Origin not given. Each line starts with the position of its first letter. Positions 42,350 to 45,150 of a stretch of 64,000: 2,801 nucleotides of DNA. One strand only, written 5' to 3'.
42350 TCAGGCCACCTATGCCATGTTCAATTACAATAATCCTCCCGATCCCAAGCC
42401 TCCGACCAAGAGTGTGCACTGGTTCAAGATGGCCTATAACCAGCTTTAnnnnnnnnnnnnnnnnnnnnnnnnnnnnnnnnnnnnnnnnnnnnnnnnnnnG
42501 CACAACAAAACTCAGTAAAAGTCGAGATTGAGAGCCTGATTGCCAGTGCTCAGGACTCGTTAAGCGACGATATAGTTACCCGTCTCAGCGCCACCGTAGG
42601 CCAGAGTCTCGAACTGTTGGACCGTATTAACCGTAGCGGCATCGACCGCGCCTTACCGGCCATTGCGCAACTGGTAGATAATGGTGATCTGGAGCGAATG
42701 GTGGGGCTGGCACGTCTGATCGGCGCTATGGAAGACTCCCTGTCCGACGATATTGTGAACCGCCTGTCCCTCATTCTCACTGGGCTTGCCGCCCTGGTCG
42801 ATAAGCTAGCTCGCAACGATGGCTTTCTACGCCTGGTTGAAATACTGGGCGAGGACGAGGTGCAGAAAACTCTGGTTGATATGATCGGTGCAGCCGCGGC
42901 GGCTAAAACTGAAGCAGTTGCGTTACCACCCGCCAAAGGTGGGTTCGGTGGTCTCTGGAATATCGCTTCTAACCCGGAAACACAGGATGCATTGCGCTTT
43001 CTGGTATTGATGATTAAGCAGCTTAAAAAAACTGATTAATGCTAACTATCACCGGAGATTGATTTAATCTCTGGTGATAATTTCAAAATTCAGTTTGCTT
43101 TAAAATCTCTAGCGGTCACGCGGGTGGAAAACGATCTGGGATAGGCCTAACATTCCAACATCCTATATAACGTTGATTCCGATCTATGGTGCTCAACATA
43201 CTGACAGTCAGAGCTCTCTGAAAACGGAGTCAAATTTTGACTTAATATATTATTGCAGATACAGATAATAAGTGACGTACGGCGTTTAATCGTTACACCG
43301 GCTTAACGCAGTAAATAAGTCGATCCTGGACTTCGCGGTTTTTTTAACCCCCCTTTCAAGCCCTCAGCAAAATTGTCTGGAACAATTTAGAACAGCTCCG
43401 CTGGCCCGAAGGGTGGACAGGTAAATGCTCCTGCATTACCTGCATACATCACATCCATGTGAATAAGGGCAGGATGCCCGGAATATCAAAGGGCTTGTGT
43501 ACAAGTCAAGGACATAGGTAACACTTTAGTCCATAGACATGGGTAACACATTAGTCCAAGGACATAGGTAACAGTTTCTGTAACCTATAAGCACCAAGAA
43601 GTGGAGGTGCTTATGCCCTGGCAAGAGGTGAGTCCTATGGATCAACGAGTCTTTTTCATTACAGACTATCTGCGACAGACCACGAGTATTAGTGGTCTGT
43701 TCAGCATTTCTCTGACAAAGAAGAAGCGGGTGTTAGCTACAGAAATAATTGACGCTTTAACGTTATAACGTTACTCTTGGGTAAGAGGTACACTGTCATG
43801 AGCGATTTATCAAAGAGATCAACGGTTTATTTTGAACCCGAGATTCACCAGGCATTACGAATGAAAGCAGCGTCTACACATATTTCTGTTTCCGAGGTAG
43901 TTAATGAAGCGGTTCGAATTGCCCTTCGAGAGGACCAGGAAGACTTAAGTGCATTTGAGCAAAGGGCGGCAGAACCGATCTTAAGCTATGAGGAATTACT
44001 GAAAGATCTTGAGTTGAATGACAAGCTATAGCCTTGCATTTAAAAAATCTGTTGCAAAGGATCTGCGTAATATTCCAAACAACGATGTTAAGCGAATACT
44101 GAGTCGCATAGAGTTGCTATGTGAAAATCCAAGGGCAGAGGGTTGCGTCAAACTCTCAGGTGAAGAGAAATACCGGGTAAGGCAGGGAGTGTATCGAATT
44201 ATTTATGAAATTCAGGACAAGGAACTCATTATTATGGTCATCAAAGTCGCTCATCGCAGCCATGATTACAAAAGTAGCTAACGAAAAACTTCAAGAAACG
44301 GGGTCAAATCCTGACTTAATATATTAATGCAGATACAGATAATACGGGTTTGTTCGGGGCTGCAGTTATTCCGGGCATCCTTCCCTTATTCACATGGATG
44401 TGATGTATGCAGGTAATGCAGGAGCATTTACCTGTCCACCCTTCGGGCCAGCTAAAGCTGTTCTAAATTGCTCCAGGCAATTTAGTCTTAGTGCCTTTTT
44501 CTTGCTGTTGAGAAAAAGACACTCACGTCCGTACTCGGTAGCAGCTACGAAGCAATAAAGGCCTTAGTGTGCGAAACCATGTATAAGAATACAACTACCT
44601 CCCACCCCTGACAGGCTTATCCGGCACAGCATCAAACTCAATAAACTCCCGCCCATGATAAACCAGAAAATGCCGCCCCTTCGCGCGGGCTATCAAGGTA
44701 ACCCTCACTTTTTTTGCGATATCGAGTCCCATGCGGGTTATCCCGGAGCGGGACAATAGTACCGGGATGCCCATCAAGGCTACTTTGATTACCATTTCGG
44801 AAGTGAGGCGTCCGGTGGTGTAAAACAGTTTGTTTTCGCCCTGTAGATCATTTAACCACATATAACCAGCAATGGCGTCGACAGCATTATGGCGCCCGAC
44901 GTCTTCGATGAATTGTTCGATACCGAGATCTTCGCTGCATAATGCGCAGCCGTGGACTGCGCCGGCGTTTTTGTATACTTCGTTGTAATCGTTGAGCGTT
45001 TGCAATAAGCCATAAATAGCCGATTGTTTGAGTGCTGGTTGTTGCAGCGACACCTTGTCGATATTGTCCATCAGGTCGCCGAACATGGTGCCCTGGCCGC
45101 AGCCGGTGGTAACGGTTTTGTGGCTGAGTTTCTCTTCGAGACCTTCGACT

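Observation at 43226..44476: RelE/ParE-RHH toxin-antitoxin cassette nested in a repeat scaffold (45-bp direct repeats, ~108-bp inverted repeats, 26-bp tandem iterons)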

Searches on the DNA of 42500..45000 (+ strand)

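Call 6: search_rna_families(source=window, start=42500, end=45000, threshold=evalue, max_evalue=1)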
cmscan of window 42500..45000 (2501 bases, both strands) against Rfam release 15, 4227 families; matches with E-value up to 1: 2.
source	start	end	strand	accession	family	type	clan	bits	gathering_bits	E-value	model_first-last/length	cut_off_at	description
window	43016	43100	+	RF00055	SNORD96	Gene; snRNA; snoRNA; CD-box;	CL00072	22.2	43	0.57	1-85/85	no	Small nucleolar RNA SNORD96 family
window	43028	43096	-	RF03432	mir-7331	Gene; miRNA;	-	20.4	100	0.57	1-68/68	no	mir-7331 microRNA precursor family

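Call 79: search_dna_similar(query=window:43700-44300:+, collection=plasmids, mode=distant, max_rows=10)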
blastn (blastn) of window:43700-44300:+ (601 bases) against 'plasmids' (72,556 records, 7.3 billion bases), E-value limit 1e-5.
No match.

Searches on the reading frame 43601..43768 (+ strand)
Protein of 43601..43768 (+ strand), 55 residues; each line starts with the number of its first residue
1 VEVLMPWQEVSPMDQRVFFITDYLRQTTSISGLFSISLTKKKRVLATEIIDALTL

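Call 5: search_protein_families(library=pfam, proteins=[window:43601-43768:+], max_evalue=0.01)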
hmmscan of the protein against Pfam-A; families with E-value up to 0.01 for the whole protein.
window:43601-43768:+ (55 aa): 0 families

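Call 45: search_protein_families(library=ncbifam, proteins=[window:43601-43768:+], max_evalue=1)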
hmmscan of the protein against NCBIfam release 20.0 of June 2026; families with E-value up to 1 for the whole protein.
window:43601-43768:+ (55 aa): 0 families

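Call 48: search_dna_similar(query=window:43613-43765:+, collection=plasmids, mode=protein, max_evalue=1, max_rows=15)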
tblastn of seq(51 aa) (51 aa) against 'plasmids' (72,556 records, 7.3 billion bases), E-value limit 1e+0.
Records with a match: 2; places in all: 3; records where one place covers at least 80% of the query: 0.
Best place of each record, by identity: <60% 2.
By first word of the organism name: Leptospira 1; Cupriavidus 1.
By predicted mobility (MOB-suite, as given by PLSDB): non-mobilizable 1; conjugative 1.
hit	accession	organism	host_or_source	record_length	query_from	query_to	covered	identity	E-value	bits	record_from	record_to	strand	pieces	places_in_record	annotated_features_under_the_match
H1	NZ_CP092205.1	Leptospira weilii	Homo sapiens,blood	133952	1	33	65%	47.2%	9e-2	35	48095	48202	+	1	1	IS481 family transposase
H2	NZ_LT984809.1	Cupriavidus taiwanensis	-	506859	1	29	57%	48.3%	3e-4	42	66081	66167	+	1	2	helix-turn-helix domain-containing protein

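Call 49: find_homologous_proteins(query=window:43613-43765:+, max_evalue=0.01)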
Query seq(51 aa) (51 aa): 1 proteins with E <= 0.01 among 1 candidates.
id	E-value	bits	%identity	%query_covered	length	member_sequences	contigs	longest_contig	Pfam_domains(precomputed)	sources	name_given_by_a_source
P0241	8.8e-25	101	100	100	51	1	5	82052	-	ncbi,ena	-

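Call 50: get_annotated_region(hit=H2, flank=1500)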
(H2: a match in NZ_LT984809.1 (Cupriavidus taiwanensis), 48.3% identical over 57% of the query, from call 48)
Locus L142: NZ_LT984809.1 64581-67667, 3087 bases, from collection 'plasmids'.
description: Cupriavidus taiwanensis isolate Cupriavidus taiwanensis STM 8555 plasmid I, complete sequence
organism: Cupriavidus taiwanensis (NCBI taxid 164546)
taxonomy: Bacteria; Pseudomonadota; Betaproteobacteria; Burkholderiales; Burkholderiaceae; Cupriavidus; Cupriavidus taiwanensis
host: -; source: -; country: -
typing (MOB-suite, as given by PLSDB): conjugative; relaxase MOBP; mating-pair formation MPF_T
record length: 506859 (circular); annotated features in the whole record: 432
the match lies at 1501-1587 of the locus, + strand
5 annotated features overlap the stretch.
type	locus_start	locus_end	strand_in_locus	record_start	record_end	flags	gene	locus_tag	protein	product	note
CDS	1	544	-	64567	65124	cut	-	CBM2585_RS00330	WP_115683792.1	hemerythrin domain-containing protein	-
CDS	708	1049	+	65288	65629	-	-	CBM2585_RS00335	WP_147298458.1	hypothetical protein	-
CDS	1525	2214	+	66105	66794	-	-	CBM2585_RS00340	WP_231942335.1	helix-turn-helix domain-containing protein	-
CDS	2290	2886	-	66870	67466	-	cysC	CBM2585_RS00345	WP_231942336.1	adenylyl-sulfate kinase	GO:0006790 - sulfur compound metabolic process [Evidence IEA]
CDS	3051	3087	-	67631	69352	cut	nodU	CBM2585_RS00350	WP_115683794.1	nodulation protein NodU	-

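Call 84: search_protein_families(library=ncbifam, proteins=[L142:1501-2214:+], max_evalue=0.001)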
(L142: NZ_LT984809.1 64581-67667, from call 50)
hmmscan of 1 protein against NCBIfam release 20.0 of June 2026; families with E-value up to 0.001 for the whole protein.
L142:1501-2214:+ (237 aa): 4 families
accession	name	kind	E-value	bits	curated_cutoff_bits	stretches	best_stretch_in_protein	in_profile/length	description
NF033577.2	transpos_IS481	equivalog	3.5e-22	79.3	224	1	12-128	2-115/284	IS481 family transposase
NF033545.0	transpos_IS630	equivalog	4e-10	39.6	100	1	15-131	4-120/299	IS630 family transposase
NF033516.0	transpos_IS3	equivalog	3.7e-09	36.3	160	1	16-129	93-189/369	IS3 family transposase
NF033594.2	transpos_ISNCY_2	equivalog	2.3e-07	30.3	250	1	25-138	12-123/368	ISNCY family transposase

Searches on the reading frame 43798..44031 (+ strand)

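Call 5: search_protein_families(library=pfam, proteins=[window:43798-44031:+], max_evalue=0.01)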
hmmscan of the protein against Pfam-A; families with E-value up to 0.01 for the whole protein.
window:43798-44031:+ (77 aa): 2 families
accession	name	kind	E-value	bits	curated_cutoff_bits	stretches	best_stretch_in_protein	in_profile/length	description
PF20605.4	Antitox_RHH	-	0.00013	22.5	27.2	1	9-39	8-38/50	Antitoxin-like ribbon-helix-helix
PF22513.2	FitA-like_RHH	-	0.0024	18.2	27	0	14-37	10-33/39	Antitoxin FitA-like, ribbon-helix-helix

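Call 45: search_protein_families(library=ncbifam, proteins=[window:43798-44031:+], max_evalue=1)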
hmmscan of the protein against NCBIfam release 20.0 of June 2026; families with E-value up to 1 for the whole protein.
window:43798-44031:+ (77 aa): 4 families
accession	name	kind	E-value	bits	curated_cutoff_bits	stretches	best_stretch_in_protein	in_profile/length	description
NF052617.1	slr0373_blue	equivalog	7.2e-06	26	100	1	7-45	5-43/113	slr0373 family blue light stress response protein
NF048017.1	antitoxin_RelB_like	equivalog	6.7e-05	23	50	1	13-75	3-70/70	type II toxin-antitoxin system RelB family antitoxin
NF041264.1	MobA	equivalog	0.029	14.8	80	1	8-36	7-35/91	plasmid mobilization protein MobA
NF046040.1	RelB_antitoxin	equivalog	0.083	13.2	50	1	14-71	7-68/69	type II toxin-antitoxin system RelB family antitoxin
